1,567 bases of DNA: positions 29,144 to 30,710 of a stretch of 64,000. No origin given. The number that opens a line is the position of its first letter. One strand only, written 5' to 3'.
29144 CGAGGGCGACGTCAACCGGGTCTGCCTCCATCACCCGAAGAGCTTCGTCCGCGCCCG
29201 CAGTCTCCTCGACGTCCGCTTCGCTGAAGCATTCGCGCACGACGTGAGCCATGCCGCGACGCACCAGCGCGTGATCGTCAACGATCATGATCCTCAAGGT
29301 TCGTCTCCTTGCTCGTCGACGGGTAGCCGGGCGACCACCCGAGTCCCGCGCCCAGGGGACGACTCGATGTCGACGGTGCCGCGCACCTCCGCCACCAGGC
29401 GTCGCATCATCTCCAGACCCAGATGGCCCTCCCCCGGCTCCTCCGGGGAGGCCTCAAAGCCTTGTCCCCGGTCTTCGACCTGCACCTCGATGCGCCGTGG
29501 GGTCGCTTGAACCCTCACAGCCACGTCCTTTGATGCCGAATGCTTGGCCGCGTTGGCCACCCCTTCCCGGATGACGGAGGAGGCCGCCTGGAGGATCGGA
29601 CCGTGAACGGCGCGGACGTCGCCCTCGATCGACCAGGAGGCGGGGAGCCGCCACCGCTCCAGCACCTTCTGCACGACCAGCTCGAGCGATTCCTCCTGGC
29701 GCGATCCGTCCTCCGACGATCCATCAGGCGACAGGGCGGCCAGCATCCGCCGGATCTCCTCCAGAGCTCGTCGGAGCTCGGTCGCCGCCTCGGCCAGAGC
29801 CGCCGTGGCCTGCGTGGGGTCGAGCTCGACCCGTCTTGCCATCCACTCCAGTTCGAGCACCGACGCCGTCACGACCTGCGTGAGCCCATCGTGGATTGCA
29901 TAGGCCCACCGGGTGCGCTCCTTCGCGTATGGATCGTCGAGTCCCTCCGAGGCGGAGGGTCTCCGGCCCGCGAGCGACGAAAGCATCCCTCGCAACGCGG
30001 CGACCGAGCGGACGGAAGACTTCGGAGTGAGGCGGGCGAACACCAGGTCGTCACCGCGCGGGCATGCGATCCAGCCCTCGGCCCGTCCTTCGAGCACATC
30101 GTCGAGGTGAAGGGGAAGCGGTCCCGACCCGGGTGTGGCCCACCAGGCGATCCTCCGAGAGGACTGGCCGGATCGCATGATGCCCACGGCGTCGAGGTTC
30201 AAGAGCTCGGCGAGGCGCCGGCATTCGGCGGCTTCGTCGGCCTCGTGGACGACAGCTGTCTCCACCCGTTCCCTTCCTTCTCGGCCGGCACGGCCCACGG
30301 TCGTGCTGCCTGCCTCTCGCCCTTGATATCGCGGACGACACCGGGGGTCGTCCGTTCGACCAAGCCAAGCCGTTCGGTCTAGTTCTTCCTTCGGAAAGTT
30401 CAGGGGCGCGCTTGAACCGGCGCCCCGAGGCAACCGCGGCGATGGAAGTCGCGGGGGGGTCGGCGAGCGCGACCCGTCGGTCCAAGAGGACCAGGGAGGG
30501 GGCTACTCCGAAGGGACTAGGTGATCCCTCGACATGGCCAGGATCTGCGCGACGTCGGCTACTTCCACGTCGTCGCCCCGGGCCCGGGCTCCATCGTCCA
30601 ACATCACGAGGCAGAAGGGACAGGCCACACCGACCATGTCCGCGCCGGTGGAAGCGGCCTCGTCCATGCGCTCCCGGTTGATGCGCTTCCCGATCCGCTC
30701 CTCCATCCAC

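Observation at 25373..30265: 1,025-aa HEAT-repeat protein with repeat-encoded acidic N-terminus, adjacent to a cytoplasmic HisKA_3 kinase and LuxR regulator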

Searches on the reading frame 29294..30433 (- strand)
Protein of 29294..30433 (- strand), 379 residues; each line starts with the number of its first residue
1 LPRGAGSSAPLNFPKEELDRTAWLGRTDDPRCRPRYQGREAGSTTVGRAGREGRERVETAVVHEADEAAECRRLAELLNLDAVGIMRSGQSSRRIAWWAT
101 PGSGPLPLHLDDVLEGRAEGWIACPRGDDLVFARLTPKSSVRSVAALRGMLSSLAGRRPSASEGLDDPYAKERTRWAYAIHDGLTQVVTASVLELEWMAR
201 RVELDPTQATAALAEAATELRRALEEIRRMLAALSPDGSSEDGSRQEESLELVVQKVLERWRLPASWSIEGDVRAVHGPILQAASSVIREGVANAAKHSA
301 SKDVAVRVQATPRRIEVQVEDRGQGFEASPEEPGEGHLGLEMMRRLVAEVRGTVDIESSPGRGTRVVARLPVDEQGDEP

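Call 7: search_protein_families(library=pfam, proteins=[window:29294-30433:-], max_evalue=0.01)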
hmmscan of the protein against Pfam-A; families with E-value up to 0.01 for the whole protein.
window:29294-30433:- (379 aa): 3 families
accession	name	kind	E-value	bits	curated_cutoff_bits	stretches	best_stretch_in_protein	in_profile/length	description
PF02518.31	HATPase_c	-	8.5e-15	55.6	26.4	1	285-373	7-110/111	Histidine kinase-, DNA gyrase B-, and HSP90-like ATPase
PF07730.19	HisKA_3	-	1.5e-11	45.1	24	1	172-237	1-66/68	Histidine kinase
PF13581.12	HATPase_c_2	-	7.2e-08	32.9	27.4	1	283-367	31-124/127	Histidine kinase-like ATPase domain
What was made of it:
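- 29294..30265 (-): Soluble sensor histidine kinase of 323 aa. It has a small N-terminal alpha/beta PAS/GAF-like domain (aa 1-100, with a nearly invariant Cys15), a HisKA_3 DHp domain (phospho-acceptor His125 in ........) and an HATPase_c domain. Pfam (call 7).
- Checked: It has HisKA_3 plus HATPase_c (call 7).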

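Call 8: search_protein_families(library=ncbifam, proteins=[window:29294-30433:-], max_evalue=0.01)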
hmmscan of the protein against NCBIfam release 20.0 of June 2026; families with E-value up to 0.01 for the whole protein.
window:29294-30433:- (379 aa): 24 families
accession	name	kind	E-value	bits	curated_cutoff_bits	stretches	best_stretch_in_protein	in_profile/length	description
NF052443.1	SensHisKinMctS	equivalog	6.2e-22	77.6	700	1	170-372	248-448/457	two-component system sensor histidine kinase MctS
NF008184.0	PRK10935.1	equivalog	6e-17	61.5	553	1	172-374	363-561/565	nitrate/nitrite two-component system sensor histidine kinase NarQ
NF047786.1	his_kin_MadS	equivalog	2.7e-14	53.1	500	1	171-371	229-434/434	MadS family sensor histidine kinase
NF052531.1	Strep_LiaS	equivalog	7.8e-14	51.7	450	1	171-372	131-327/328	envelope stress sensor histidine kinase LiaS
NF007896.0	PRK10600.1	equivalog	3.1e-10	39.3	578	1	171-370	389-583/598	nitrate/nitrite two-component system sensor histidine kinase NarX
NF008649.0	PRK11644.1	equivalog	5e-10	38.7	408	1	177-371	308-495/499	signal transduction histidine-protein kinase/phosphatase UhpB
NF047322.1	HK_morpho_MacS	equivalog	6.7e-08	32.1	300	1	170-371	180-367/367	MacS family sensor histidine kinase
NF033792.0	ActS_PrrB_HisK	equivalog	1.2e-05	24.4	350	1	208-328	232-355/423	ActS/PrrB/RegB family redox-sensitive histidine kinase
NF040691.1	MtrAB_MtrB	equivalog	4.6e-05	22.6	450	1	239-328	337-432/507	MtrAB system histidine kinase MtrB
TIGR02966.1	phoR_proteo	equivalog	6.1e-05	22.2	334.2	0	285-328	231-275/333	phosphate regulon sensor histidine kinase PhoR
NF046044.1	PnpS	equivalog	0.00014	21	400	0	334-371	354-390/390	two-component system histidine kinase PnpS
NF010411.0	PRK13837.1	equivalog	0.0002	19.5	647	1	335-375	639-678/828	two-component system VirA-like sensor kinase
TIGR02916.1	PEP_his_kin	equivalog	0.00025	19.7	300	1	220-371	517-679/679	XrtA/PEP-CTERM system histidine kinase PrsK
NF008468.0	PRK11360.1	equivalog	0.00028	19.4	646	1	315-377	541-613/616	two-component system sensor histidine kinase AtoS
TIGR01925.2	spIIAB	equivalog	0.00057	19.8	135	1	286-367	40-131/137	anti-sigma F factor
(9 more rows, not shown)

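Call 22: find_homologous_proteins(query=window:29297-30265:-, max_evalue=0.00001)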
Query window:29297-30265:- (323 aa): 514 proteins with E <= 0.00001 among 8000 candidates; the best 120 are listed.
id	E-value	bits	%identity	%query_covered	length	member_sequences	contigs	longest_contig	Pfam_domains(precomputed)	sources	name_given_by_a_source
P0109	1.3e-190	650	94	100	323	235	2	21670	PF13581.13,PF07730.20,PF02518.32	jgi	-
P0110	5.8e-182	622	89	100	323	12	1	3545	PF13581.13,PF07730.20,PF02518.32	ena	-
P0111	2.5e-175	600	86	100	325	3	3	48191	PF13581.13,PF07730.20,PF02518.32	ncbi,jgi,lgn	jgi:two-component system, NarL family, sensor histidine kinase UhpB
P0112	3.4e-173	593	86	100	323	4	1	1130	PF13581.13,PF07730.20,PF02518.32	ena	-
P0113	4.9e-168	576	85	100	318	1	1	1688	PF07730.20,PF02518.32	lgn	-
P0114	1.1e-167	575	85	100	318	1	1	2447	PF07730.20,PF02518.32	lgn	-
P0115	4.0e-167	573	85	100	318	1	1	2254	PF07730.20,PF02518.32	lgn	-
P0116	7.2e-167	573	85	100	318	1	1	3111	PF07730.20,PF02518.32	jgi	jgi:signal transduction histidine kinase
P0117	1.3e-166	572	85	100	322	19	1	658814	PF13581.13,PF07730.20,PF02518.32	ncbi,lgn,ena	-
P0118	1.5e-166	572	85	100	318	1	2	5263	PF07730.20,PF02518.32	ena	-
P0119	2.8e-166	571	85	100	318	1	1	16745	PF13581.13,PF07730.20,PF02518.32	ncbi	-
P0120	4.3e-166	570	85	100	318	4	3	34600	PF07730.20,PF02518.32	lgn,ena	-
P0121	6.7e-166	569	85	100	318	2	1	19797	PF07730.20,PF02518.32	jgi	jgi:signal transduction histidine kinase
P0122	1.1e-165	569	85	100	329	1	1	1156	PF07730.20,PF02518.32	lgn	-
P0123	1.2e-165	568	84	100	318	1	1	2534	PF07730.20,PF02518.32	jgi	jgi:signal transduction histidine kinase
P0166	6.1e-107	376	63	96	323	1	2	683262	PF07730.20,PF02518.32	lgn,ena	-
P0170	3.5e-106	373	60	96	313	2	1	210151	PF07730.20,PF02518.32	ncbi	-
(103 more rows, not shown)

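Call 34: search_solved_structures(query=window:29297-30265:-, max_evalue=0.01)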
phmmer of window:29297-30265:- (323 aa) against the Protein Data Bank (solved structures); distinct sequences matched with E-value up to 0.01: 12.
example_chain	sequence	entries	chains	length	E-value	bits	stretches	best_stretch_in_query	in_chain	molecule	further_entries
7ssj_A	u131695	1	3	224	6.6e-08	35.7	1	92-315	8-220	Sensor histidine kinase DesK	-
3gig_A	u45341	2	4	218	1.3e-07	34.7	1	114-315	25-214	Sensor histidine kinase desK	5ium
3ehf_A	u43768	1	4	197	1.6e-07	34.4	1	115-315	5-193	Sensor kinase (YocF protein)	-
3gie_A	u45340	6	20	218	1.7e-06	31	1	114-315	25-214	Sensor histidine kinase desK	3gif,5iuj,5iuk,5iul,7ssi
3ehh_A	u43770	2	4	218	1.8e-06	31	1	114-315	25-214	Sensor kinase (YocF protein)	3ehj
4gt8_A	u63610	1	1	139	4.9e-06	29.5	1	231-319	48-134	Sensor protein vraS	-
3zxo_A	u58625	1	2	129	2.1e-05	27.4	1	210-310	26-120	REDOX SENSOR HISTIDINE KINASE RESPONSE REGULATOR DEVS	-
8sbm_A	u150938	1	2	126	0.00011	25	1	207-309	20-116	GAF domain-containing protein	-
3zxq_A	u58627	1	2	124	0.00026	23.8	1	199-310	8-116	HYPOXIA SENSOR HISTIDINE KINASE RESPONSE REGULATOR DOST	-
4r39_A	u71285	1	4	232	0.00069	22.4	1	228-319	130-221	Blue-light-activated histidine kinase 2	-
4r3a_A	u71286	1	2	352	0.0017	21.2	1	228-319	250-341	Blue-light-activated histidine kinase 2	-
3ehg_A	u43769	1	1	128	0.0053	19.5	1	229-315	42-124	Sensor kinase (YocF protein)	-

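Call 58: find_encoding_contigs(protein=P0170, flank=8000, max_places=2)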
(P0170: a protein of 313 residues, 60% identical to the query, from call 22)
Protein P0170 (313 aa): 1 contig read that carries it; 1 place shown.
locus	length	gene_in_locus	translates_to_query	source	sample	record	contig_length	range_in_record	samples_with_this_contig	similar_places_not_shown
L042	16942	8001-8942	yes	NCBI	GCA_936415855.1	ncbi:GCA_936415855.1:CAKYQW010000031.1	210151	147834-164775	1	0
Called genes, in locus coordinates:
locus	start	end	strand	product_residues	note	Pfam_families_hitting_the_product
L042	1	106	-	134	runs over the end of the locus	PF04024:PspC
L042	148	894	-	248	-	-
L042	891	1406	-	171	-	PF13302:Acetyltransf_3, PF13523:Acetyltransf_8 (weak)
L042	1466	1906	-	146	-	PF13411:MerR_1, PF13591:MerR_2 (weak), PF00376:MerR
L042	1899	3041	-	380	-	PF00226:DnaJ, PF01556:DnaJ_C, PF00684:DnaJ_CXXCXGXG, PF27659:CHP02642 (weak)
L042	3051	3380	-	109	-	PF01025:GrpE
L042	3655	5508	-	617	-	PF00012:HSP70, PF06723:MreB_Mbl, PF00012:HSP70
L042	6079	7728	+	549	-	PF12838:Fer4_7 (faint), PF13534:Fer4_17 (faint), PF00037:Fer4 (faint), PF12797:Fer4_2 (weak), PF13183:Fer4_8, PF13237:Fer4_10, PF13187:Fer4_9, PF02754:CCG, +1 more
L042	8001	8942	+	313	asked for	PF07730:HisKA_3, PF02518:HATPase_c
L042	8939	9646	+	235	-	PF00072:Response_reg, PF00196:GerE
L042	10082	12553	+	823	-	PF12717:Cnd1 (faint), PF13513:HEAT_EZ (faint), PF27207:Y4lR_2nd (faint), PF00514:Arm (faint), PF02985:HEAT (faint), PF12755:Vac14_Fab1_bd (faint), PF20168:PDS5 (faint), PF13646:HEAT_2, +3 more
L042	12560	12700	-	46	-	-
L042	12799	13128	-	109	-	PF22769:DCD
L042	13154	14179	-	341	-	PF02885:Glycos_trans_3N, PF00591:Glycos_transf_3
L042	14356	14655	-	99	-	-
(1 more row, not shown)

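Call 59: find_encoding_contigs(protein=P0166, flank=8000, max_places=2)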
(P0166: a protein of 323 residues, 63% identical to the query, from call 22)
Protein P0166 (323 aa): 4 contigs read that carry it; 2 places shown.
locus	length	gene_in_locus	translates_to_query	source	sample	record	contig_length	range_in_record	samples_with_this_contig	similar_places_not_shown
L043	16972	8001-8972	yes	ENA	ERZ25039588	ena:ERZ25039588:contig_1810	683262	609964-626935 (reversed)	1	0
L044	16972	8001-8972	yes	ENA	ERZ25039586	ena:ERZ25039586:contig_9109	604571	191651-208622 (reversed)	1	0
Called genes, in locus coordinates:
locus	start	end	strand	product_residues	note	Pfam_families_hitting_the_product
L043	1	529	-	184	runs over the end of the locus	PF13302:Acetyltransf_3, PF00583:Acetyltransf_1, PF13523:Acetyltransf_8 (weak)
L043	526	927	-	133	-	PF00376:MerR, PF13411:MerR_1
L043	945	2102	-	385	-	PF00226:DnaJ, PF01556:DnaJ_C, PF15777:Anti-TRAP (faint), PF00684:DnaJ_CXXCXGXG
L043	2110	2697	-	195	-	PF01025:GrpE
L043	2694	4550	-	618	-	PF00012:HSP70, PF06723:MreB_Mbl, PF00012:HSP70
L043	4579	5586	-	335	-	-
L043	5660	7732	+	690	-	PF13534:Fer4_17 (faint), PF00037:Fer4 (faint), PF12797:Fer4_2 (faint), PF13183:Fer4_8, PF13187:Fer4_9, PF13237:Fer4_10, PF13484:Fer4_16 (faint), PF02754:CCG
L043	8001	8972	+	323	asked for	PF07730:HisKA_3, PF02518:HATPase_c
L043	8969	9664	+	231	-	PF00072:Response_reg, PF00196:GerE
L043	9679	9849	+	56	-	-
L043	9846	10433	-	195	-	PF06559:DCD_N, PF22769:DCD, PF22569:DCD_C, PF00692:dUTPase (weak)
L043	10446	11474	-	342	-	PF02885:Glycos_trans_3N, PF00591:Glycos_transf_3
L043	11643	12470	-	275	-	PF20067:SSL_N (weak), PF24684:Vgb_lyase (faint), PF01436:NHL (faint), PF08450:SGL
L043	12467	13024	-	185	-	-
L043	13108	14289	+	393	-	PF13416:SBP_bac_8, PF13343:SBP_bac_6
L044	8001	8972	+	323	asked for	PF07730:HisKA_3, PF02518:HATPase_c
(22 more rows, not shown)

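Call 63: find_related_loci(query=A7, collection=metagenome_contigs, flank=7000)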
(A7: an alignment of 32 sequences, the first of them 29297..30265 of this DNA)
Query A7 (323 aa) in metagenome_contigs; peptide patterns used: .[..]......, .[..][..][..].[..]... (x = any residue, [..] = any of these).
501 stretches matched a pattern; 106 encode a relative of the query (tblastn E <= 1e-3); the best 80 are kept; 80 distinct loci.
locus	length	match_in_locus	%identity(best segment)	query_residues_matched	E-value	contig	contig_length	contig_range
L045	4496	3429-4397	98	1-323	0e+0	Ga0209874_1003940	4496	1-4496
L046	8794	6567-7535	98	1-323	0e+0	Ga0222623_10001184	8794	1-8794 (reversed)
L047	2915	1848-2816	94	1-323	0e+0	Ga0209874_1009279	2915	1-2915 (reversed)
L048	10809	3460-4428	94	1-323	0e+0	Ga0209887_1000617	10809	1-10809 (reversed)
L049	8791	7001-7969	93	1-323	0e+0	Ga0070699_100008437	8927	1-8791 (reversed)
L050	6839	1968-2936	90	1-323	0e+0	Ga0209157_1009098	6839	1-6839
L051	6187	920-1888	89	1-323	0e+0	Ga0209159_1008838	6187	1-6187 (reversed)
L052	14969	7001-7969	93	1-323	0e+0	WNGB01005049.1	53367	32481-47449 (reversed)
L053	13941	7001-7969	93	1-323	0e+0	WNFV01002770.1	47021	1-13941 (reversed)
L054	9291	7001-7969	93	1-323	0e+0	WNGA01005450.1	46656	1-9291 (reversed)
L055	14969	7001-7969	93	1-323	0e+0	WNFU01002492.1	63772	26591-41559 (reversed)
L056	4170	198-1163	94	1-322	0e+0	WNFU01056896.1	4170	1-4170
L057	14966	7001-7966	94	1-322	0e+0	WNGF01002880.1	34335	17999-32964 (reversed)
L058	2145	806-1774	89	1-323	0e+0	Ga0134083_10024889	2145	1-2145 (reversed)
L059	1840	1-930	90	14-323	0e+0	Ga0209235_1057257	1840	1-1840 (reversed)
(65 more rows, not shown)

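Call 67: predict_structure(alignment_id=A7)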
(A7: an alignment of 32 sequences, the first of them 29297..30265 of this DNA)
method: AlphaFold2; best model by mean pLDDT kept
length: 323 residues; sequences in the alignment: 32
mean_pLDDT: 74.5   pTM: 0.44
mean pLDDT of the five models: 74.5, 71.4, 70.0, 66.1, 65.6
residues with pLDDT >= 90: 47; 70-90: 180; 50-70: 57; < 50: 39
segments of 3 or more residues with pLDDT < 50: 1-4, 101-110, 179-190, 273-279, 319-323
pLDDT, mean of each block of 10 residues (from residue 1): 53 88 90 81 82 83 88 87 78 73 38 60 68 72 65 76 74 59 39 82 77 87 88 87 77 91 78 48 81 89 81 76 37
secondary structure, 60 per line:
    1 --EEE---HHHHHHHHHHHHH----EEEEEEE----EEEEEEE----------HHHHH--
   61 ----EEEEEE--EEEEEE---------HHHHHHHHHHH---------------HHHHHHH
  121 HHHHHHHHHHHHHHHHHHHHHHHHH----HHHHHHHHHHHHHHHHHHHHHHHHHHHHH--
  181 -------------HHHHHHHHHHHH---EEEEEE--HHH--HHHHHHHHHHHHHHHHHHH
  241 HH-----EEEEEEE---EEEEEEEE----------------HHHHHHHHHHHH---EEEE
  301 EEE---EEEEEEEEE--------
elements in order: E3-5 H9-21 E26-32 E37-43 H54-58 E65-70 E73-78 H88-98 H114-145 H150-178 H194-205 E209-214 H222-242 E248-254 E258-265 H282-293 E297-303 E307-315
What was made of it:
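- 29294..30265 (-): AF2 model (call 67).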

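Call 71: fold_search(model_id=the predicted structure, library=pdb)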
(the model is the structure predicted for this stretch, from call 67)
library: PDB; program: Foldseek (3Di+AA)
matches with E <= 10: 837; with E <= 0.001: 350
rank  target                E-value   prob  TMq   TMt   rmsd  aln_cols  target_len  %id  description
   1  3gig_B                8.5e-11  1.00  0.34  0.52  14.0       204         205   25  Crystal structure of phosphorylated DesKC in complex with AMP-PCP (released 2009-09-15)
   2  3ehj_A                1.2e-10  1.00  0.33  0.51  11.3       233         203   19  Crystal structure of DesKC-H188V in complex with AMP-PCP (released 2009-09-15)
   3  7ssj_A                1.4e-10  1.00  0.34  0.48  10.0       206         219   23  Crystal structure of the DesK-DesR complex in the phosphatase state (released 2022-11-16)
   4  3ehj_B                2.6e-10  1.00  0.33  0.48  10.3       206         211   21  Crystal structure of DesKC-H188V in complex with AMP-PCP (released 2009-09-15)
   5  7ssj_D                3.1e-10  1.00  0.34  0.49  13.8       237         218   22  Crystal structure of the DesK-DesR complex in the phosphatase state (released 2022-11-16)
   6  9a5d_A                4.0e-10  1.00  0.32  0.18  22.3       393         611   14  Integrative model of WALK-YYCH by crosslinking MS and deep learning (released 2024-09-18)
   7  8a7f_A                4.0e-10  1.00  0.27  0.25  22.1       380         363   16  Crystal structure of a chimeric LOV-Histidine kinase SB2F1-I66R mutant (asymmetrical variant, trigonal form with long  (released 2024-01-10)
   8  7ssj_C                4.2e-10  1.00  0.34  0.49  10.2       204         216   22  Crystal structure of the DesK-DesR complex in the phosphatase state (released 2022-11-16)
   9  5iuj_B                4.7e-10  1.00  0.33  0.48  13.5       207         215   23  Crystal structure of the DesK-DesR complex in the phosphotransfer state with low Mg2+ (20 mM) (released 2016-12-21)
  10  3ehh_B                6.4e-10  1.00  0.32  0.52  10.0       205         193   22  Crystal structure of DesKC-H188V in complex with ADP (released 2009-09-15)
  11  5iuk_A                6.4e-10  1.00  0.32  0.48  16.4       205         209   22  Crystal structure of the DesK-DesR complex in the phosphotransfer state with high Mg2+ (150 mM) (released 2016-12-21)
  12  3gif_A                7.2e-10  1.00  0.33  0.50  16.1       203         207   22  Crystal structure of DesKC_H188E in complex with ADP (released 2009-09-15)
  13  8a52_A                9.1e-10  1.00  0.29  0.26  20.4       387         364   16  Crystal structure of a chimeric LOV-Histidine kinase SB2F1 (asymmetrical variant, trigonal form with long c-axis) (released 2023-12-27)
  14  5iuk_D                9.7e-10  1.00  0.33  0.48  16.5       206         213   21  Crystal structure of the DesK-DesR complex in the phosphotransfer state with high Mg2+ (150 mM) (released 2016-12-21)
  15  5iul_E                1.1e-09  1.00  0.30  0.45  12.8       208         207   21  Crystal structure of the DesK-DesR complex in the phosphotransfer state with high Mg2+ (150 mM) and BeF3 (released 2016-12-21)
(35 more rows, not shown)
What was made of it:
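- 29294..30265 (-): DesK is the best structural match (calls 34, 71).
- On Two-component system, HisKA_3 / NarL class: DesK is the best structural match (call 71).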

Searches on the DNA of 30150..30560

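Call 43: search_rna_families(source=window, start=30150, end=30560, threshold=evalue, max_evalue=10)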
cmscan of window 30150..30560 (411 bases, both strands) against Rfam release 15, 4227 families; matches with E-value up to 10: 2.
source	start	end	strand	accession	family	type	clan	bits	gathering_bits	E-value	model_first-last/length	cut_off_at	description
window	30195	30253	+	RF03196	mir-6790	Gene; miRNA;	-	17.6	78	0.81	1-63/63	no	mir-6790 microRNA precursor family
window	30150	30244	+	RF02571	Mcr7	Gene; sRNA;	-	9.3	380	5.2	175-351/351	5'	mcr7 sRNA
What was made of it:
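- On Known RNA families (for the leader): Nothing relevant appears at E<=10 in 30150-30560 (call 43).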
